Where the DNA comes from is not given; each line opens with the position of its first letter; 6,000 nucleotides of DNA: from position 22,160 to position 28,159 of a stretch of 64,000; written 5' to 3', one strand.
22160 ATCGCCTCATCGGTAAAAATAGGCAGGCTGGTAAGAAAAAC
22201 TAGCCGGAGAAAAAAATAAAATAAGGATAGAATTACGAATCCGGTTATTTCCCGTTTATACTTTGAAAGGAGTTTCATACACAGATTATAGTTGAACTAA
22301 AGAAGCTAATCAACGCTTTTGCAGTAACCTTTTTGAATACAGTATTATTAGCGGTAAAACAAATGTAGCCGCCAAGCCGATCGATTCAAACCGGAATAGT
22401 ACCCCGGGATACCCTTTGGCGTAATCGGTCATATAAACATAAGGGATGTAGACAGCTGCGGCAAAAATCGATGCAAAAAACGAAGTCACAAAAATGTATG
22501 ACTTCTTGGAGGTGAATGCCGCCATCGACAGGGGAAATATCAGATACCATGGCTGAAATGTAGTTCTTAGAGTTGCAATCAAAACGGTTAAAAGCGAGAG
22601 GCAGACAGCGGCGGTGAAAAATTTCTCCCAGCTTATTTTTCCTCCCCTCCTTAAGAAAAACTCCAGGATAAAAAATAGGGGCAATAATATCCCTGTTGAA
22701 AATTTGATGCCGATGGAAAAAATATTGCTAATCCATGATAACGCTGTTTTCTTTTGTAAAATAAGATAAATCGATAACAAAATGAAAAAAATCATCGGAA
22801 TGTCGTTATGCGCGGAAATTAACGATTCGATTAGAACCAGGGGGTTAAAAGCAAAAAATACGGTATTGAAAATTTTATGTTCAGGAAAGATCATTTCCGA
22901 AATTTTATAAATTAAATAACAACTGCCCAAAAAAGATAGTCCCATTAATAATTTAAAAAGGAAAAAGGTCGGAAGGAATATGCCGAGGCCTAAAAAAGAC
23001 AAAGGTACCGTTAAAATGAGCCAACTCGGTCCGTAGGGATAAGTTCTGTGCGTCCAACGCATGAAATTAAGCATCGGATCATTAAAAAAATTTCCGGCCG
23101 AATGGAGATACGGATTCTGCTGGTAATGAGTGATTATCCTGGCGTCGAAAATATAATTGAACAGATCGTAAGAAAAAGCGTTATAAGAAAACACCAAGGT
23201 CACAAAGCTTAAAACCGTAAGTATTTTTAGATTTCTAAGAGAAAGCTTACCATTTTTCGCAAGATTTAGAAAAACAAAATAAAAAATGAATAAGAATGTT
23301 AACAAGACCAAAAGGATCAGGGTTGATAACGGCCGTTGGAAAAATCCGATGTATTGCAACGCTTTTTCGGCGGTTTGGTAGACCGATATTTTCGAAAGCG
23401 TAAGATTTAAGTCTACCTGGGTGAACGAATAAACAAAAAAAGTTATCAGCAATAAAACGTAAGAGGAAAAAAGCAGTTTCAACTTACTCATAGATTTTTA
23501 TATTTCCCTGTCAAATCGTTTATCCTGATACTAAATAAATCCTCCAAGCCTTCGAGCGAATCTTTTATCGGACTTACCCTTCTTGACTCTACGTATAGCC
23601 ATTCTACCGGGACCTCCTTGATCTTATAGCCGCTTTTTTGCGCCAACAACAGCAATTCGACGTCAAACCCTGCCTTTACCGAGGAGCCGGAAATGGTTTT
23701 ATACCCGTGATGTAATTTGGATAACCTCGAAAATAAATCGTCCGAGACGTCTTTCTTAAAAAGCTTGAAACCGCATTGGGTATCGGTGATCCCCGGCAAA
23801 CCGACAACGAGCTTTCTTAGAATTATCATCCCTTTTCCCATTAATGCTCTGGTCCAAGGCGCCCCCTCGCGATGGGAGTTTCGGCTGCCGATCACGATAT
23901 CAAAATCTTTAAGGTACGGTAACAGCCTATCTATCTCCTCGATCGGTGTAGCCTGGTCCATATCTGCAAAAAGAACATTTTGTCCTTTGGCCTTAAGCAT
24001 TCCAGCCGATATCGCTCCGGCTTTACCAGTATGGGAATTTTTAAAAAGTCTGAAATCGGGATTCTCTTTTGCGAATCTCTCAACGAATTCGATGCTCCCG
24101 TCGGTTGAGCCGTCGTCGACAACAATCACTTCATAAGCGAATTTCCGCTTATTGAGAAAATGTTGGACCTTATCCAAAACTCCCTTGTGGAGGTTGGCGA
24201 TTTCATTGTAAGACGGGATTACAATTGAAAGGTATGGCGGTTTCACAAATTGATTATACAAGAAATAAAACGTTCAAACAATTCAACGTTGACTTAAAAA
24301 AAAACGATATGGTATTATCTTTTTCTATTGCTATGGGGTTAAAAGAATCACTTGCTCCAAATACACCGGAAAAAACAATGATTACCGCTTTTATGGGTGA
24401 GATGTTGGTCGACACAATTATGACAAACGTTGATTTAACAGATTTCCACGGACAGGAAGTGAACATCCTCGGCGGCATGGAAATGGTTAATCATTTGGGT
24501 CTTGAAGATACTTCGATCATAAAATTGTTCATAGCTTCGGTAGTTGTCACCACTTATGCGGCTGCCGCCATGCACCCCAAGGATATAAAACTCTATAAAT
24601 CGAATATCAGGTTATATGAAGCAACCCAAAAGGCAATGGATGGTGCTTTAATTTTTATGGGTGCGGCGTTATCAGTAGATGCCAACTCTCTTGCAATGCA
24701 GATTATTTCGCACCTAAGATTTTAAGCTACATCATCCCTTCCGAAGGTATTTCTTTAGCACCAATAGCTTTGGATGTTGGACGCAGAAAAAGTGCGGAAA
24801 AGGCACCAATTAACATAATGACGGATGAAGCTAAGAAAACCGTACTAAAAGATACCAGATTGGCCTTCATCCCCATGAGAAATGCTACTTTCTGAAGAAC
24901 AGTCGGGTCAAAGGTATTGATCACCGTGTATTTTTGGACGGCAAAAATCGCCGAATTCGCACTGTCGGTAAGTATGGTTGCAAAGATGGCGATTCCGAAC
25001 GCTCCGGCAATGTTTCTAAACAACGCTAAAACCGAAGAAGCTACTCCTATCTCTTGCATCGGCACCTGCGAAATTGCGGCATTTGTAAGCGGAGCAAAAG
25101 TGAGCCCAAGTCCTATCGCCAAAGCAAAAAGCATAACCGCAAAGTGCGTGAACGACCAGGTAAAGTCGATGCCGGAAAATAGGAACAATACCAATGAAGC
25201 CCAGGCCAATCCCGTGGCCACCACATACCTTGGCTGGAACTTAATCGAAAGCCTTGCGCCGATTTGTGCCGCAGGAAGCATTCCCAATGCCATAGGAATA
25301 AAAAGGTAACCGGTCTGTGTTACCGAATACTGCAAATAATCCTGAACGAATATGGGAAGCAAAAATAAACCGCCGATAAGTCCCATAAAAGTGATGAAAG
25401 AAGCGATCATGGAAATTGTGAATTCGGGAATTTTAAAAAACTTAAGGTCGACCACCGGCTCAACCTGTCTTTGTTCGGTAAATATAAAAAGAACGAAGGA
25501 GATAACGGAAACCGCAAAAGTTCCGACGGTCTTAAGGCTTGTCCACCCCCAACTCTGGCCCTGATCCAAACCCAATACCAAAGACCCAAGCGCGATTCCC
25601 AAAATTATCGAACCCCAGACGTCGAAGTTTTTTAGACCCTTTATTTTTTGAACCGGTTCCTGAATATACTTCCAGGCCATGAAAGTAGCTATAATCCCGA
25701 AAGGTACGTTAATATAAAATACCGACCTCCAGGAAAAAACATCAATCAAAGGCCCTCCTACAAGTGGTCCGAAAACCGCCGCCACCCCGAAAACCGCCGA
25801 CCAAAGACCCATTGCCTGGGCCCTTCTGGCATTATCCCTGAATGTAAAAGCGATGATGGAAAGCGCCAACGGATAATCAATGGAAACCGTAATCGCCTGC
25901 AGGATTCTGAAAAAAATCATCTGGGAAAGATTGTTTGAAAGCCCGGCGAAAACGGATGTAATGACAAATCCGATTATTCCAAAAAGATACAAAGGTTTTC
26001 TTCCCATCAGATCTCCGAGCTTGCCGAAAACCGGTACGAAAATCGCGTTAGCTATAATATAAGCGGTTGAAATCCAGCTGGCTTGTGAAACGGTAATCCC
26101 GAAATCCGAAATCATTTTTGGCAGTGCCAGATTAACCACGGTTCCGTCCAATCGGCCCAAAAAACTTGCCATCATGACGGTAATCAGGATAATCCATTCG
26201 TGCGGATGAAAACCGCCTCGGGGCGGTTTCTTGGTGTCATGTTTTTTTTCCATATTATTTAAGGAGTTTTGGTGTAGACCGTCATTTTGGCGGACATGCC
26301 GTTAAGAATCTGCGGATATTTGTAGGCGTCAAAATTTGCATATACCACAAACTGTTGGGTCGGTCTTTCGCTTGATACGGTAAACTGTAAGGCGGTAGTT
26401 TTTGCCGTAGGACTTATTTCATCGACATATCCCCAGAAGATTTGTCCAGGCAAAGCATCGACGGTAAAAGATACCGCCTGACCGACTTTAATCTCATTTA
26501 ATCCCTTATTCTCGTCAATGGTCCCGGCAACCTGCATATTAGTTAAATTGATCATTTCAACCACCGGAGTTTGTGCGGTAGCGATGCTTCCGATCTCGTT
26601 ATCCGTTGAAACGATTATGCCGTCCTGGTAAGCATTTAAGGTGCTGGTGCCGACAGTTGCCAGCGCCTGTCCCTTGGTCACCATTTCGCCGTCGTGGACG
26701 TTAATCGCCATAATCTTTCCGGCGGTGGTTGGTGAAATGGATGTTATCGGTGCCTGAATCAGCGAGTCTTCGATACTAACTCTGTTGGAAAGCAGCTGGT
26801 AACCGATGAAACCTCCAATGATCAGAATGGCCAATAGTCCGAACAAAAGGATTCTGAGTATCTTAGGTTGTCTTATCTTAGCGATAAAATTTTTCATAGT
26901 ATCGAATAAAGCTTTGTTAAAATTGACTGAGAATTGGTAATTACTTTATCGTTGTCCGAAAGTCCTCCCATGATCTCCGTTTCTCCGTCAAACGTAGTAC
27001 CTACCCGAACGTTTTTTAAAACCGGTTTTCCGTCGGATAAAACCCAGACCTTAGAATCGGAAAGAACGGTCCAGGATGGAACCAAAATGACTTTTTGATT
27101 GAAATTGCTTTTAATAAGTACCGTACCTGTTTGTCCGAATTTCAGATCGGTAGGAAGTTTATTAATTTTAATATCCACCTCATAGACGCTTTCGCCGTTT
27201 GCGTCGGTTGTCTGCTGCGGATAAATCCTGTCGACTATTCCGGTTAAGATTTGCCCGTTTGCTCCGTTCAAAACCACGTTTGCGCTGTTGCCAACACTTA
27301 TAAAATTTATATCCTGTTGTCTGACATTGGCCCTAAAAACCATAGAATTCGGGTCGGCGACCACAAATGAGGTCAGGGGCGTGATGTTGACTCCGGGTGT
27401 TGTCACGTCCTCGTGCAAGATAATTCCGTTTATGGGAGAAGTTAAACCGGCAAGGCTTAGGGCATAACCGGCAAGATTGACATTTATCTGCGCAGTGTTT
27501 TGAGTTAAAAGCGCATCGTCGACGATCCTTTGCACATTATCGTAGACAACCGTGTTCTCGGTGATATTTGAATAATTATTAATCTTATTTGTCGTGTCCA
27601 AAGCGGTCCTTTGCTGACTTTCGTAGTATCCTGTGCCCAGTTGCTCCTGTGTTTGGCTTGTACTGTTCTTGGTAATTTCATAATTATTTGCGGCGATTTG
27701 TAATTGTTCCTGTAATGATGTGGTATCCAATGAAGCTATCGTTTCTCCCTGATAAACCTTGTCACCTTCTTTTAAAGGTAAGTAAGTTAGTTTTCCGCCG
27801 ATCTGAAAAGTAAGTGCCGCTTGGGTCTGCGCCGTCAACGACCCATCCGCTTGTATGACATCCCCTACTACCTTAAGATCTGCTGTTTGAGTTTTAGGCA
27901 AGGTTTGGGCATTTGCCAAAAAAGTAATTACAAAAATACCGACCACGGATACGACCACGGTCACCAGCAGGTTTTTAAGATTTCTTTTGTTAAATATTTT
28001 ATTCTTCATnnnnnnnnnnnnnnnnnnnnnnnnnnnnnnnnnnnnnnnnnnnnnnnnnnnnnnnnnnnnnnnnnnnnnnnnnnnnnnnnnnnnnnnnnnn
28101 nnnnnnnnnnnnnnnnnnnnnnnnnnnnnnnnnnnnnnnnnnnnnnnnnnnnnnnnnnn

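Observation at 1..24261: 24-kb translationally coupled operon packed with 10 GT-C-fold enzymes plus lipid-linked sugar donor synthases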

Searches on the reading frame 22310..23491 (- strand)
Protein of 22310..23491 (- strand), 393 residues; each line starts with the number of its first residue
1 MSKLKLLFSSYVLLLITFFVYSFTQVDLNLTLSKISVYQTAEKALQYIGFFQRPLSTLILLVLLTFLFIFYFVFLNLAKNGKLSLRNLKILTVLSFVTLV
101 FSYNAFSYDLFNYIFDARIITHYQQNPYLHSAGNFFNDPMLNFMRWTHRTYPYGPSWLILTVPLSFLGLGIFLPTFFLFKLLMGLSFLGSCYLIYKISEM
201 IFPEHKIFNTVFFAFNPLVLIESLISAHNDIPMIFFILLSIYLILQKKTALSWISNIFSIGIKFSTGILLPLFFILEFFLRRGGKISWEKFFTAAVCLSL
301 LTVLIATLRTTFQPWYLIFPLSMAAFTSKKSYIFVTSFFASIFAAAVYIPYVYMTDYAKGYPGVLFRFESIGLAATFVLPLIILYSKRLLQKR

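Call 7: search_protein_families(library=pfam, proteins=[window:22310-23491:-], max_evalue=0.01)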
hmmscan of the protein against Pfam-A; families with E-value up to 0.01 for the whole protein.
window:22310-23491:- (393 aa): 0 families

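Call 13: search_protein_families(library=ncbifam, proteins=[window:22310-23491:-], max_evalue=0.001)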
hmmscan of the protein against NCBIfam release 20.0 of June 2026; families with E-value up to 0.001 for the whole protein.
window:22310-23491:- (393 aa): 1 family
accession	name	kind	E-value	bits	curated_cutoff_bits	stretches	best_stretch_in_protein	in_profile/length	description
TIGR03459.1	crt_membr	equivalog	2.3e-10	40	439.4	1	57-273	47-262/470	alpha-(1->6)-mannopyranosyltransferase A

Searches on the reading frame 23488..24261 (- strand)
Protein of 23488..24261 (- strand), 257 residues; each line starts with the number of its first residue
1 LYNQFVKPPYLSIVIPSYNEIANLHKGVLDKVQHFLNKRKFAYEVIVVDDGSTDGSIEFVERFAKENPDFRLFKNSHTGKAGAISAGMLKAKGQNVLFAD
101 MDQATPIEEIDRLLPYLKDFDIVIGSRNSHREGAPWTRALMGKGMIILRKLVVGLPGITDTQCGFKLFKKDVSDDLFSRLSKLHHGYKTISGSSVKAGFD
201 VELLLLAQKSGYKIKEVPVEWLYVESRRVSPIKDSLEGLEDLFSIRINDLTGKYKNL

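Call 7: search_protein_families(library=pfam, proteins=[window:23488-24261:-], max_evalue=0.01)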
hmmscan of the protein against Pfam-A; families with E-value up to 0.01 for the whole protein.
window:23488-24261:- (257 aa): 3 families
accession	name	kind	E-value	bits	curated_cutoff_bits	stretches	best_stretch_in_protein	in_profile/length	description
PF00535.33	Glycos_transf_2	-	3.9e-25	89.1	23.3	1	12-177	1-168/168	Glycosyl transferase family 2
PF13641.12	Glyco_tranf_2_3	-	1.2e-06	29.2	27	1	8-137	1-133/230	Glycosyltransferase like family 2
PF10111.15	Glyco_tranf_2_2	-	3.8e-06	27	27.3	1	12-111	1-100/276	Glycosyltransferase like family 2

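Call 13: search_protein_families(library=ncbifam, proteins=[window:23488-24261:-], max_evalue=0.001)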
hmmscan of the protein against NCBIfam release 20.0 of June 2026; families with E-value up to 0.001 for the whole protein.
window:23488-24261:- (257 aa): 21 families
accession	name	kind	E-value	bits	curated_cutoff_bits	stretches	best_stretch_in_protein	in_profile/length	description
NF047588.1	GlcsyltransPgfSStrep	equivalog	4.4e-16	59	500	1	11-176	3-167/308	glycosyltransferase PgfS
NF007482.0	PRK10073.1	equivalog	4.9e-16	58.6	423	1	9-114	6-107/334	glycosyltransferase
NF007986.1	PRK10714.1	equivalog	4.2e-15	55.6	529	1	11-172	8-168/316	undecaprenyl-phosphate 4-deoxy-4-formamido-L-arabinose transferase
NF041875.1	EPS_EpsD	equivalog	1.8e-14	53.9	370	1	11-111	1-98/325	exopolysaccharide biosynthesis glycosyltransferase EpsD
TIGR03937.1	PgaC_IcaA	equivalog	7.5e-14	51.5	422.3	1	8-103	44-136/407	poly-beta-1,6-N-acetyl-D-glucosamine synthase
NF058614.1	PPMAGASynPpgS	equivalog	7e-12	45.2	370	1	13-226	4-201/226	polyprenyl-phospho-N-acetylgalactosaminyl synthase PpgS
NF038302.1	EPS_HpsE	equivalog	1.7e-11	43.7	300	1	11-104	3-98/307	hormogonium polysaccharide biosynthesis glycosyltransferase HpsE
TIGR04283.1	glyco_like_mftF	equivalog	3.8e-11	43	182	1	11-110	1-90/221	TIGR04283 family arsenosugar biosynthesis glycosyltransferase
NF047683.1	TeichurnBiosyTuaG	equivalog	4.2e-10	39.7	400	1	8-120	5-114/252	teichuronic acid biosynthesis protein TuaG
NF050050.1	ProtGlycPglI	equivalog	7e-09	35.5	500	1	9-125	2-117/306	GalNAc(5)-diNAcBac-PP-undecaprenol beta-1,3-glucosyltransferase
TIGR03111.1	glyc2_xrt_Gpos1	hypoth_equivalog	7.7e-09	34.8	363.95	1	7-110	47-149/439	TIGR03111 family XrtG-associated glycosyltransferase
NF041391.1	DPhHxTase_Halo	equivalog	1.2e-08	34.2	375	1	17-221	3-183/213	dolichyl-phosphate hexose transferase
TIGR04182.1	glyco_TIGR04182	equivalog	4.1e-08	33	325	1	12-237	3-209/293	S-layer glycoprotein N-glycosyltransferase AglJ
TIGR03965.1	mycofact_glyco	equivalog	2.2e-07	30.1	280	1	9-119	74-181/467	mycofactocin biosynthesis glycosyltransferase MftF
NF010496.0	PRK13915.1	equivalog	5.9e-06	25.6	262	1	11-105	33-129/307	glucosyl-3-phosphoglycerate synthase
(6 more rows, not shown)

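Call 47: search_solved_structures(query=window:23488-24261:-, max_evalue=0.001)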
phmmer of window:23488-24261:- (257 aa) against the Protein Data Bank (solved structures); distinct sequences matched with E-value up to 0.001: 22.
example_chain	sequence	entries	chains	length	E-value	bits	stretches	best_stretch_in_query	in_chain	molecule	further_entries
5mlz_A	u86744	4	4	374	9.6e-14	54.8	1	7-174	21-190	Dolichol monophosphate mannose synthase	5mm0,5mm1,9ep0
5eke_A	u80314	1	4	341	2e-12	50.5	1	10-145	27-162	Uncharacterized glycosyltransferase sll0501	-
5ekp_C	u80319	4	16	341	2e-12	50.5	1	10-145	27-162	Uncharacterized glycosyltransferase sll0501 | Glycosyltransferase sll0501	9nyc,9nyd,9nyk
9nye_A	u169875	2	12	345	2.1e-12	50.4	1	10-145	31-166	Glycosyltransferase sll0501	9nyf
9bhc_C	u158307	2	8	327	1.1e-10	44.8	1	11-176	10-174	Undecaprenyl-phosphate 4-deoxy-4-formamido-L-arabinose transferase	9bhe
8vxh_A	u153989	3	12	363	1.3e-10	44.6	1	11-175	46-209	Undecaprenyl-phosphate 4-deoxy-4-formamido-L-arabinose transferase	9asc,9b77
9hwj_A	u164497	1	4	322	1.6e-10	44.2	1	11-175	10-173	Undecaprenyl-phosphate 4-deoxy-4-formamido-L-arabinose transferase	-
8vh7_A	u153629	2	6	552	1.1e-09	41.5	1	9-186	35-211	Heparosan synthase B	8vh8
8viw_A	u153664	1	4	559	1.1e-09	41.5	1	9-186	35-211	Heparosan synthase B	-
6yv7_B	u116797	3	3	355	1.1e-08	38.2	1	9-109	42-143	Glycosyl transferase, family 2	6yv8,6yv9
6yv7_A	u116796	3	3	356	1.1e-08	38.2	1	9-109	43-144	Glycosyl transferase, family 2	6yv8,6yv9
2z87_A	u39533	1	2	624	2.3e-08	37.2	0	7-133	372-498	Chondroitin synthase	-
2z86_A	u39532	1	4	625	2.3e-08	37.2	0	7-133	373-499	Chondroitin synthase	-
5hea_A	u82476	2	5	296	8.5e-08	35.4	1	11-119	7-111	Putative glycosyltransferase (GalT1)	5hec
6h1j_A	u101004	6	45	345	2.9e-07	33.6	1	11-214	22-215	Probable ss-1,3-N-acetylglucosaminyltransferase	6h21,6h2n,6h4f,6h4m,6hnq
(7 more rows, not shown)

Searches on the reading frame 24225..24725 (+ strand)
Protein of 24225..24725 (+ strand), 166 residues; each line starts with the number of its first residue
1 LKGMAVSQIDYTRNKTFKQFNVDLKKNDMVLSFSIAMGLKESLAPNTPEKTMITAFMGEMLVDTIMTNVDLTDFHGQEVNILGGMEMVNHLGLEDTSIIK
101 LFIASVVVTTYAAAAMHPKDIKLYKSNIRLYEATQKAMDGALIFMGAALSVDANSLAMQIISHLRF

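Call 9: search_protein_families(library=pfam, proteins=[window:24225-24725:+], max_evalue=0.001)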
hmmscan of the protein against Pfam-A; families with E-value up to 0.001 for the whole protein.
window:24225-24725:+ (166 aa): 0 families

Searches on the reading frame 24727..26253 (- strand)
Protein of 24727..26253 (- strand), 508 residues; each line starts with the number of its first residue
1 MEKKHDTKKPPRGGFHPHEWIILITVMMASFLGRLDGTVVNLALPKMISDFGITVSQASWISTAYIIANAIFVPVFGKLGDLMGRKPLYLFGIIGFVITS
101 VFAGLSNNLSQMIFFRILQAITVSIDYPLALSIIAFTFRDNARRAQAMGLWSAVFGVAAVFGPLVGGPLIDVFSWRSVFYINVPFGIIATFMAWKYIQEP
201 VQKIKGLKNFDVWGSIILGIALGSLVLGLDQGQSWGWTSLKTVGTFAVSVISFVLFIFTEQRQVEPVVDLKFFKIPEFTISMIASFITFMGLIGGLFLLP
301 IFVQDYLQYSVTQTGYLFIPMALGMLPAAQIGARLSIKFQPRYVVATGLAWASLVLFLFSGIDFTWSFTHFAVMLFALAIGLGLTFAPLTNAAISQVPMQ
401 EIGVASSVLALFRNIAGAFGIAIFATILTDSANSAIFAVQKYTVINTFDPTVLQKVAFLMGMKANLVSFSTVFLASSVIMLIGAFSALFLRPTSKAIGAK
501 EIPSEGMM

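Call 7: search_protein_families(library=pfam, proteins=[window:24727-26253:-], max_evalue=0.01)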
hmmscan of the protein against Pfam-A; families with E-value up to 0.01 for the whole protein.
window:24727-26253:- (508 aa): 2 families
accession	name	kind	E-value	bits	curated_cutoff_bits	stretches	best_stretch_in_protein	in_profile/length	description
PF07690.21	MFS_1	-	5.9e-55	187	33.4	1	27-420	2-346/347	Major Facilitator Superfamily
PF00083.30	Sugar_tr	-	1.5e-07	31.1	22.3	1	53-130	34-123/452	Sugar (and other) transporter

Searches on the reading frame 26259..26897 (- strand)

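Call 7: search_protein_families(library=pfam, proteins=[window:26259-26897:-], max_evalue=0.01)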
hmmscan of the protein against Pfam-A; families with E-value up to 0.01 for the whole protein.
window:26259-26897:- (212 aa): 3 families
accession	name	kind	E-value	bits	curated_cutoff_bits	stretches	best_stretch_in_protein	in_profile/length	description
PF16576.10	HlyD_D23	-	1e-12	48.3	30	1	85-167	109-190/214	Barrel-sandwich domain of CusB or HlyD membrane-fusion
PF13437.12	HlyD_3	-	1.3e-10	42.4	22.2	1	86-178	1-95/106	HlyD family secretion protein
PF13533.13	Biotin_lipoyl_2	-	2.2e-07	31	29.8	1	53-82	2-31/32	Biotin-lipoyl like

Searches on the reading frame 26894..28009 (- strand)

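Call 7: search_protein_families(library=pfam, proteins=[window:26894-28009:-], max_evalue=0.01)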
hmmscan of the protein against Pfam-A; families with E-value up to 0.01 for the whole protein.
window:26894-28009:- (371 aa): 3 families
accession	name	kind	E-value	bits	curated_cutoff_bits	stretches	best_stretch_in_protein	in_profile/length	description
PF16576.10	HlyD_D23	-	1.6e-09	37.8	30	1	61-265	17-187/214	Barrel-sandwich domain of CusB or HlyD membrane-fusion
PF13437.12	HlyD_3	-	1.9e-09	38.6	22.2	1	189-292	2-106/106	HlyD family secretion protein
PF13533.13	Biotin_lipoyl_2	-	0.0053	17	29.8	0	66-95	3-32/32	Biotin-lipoyl like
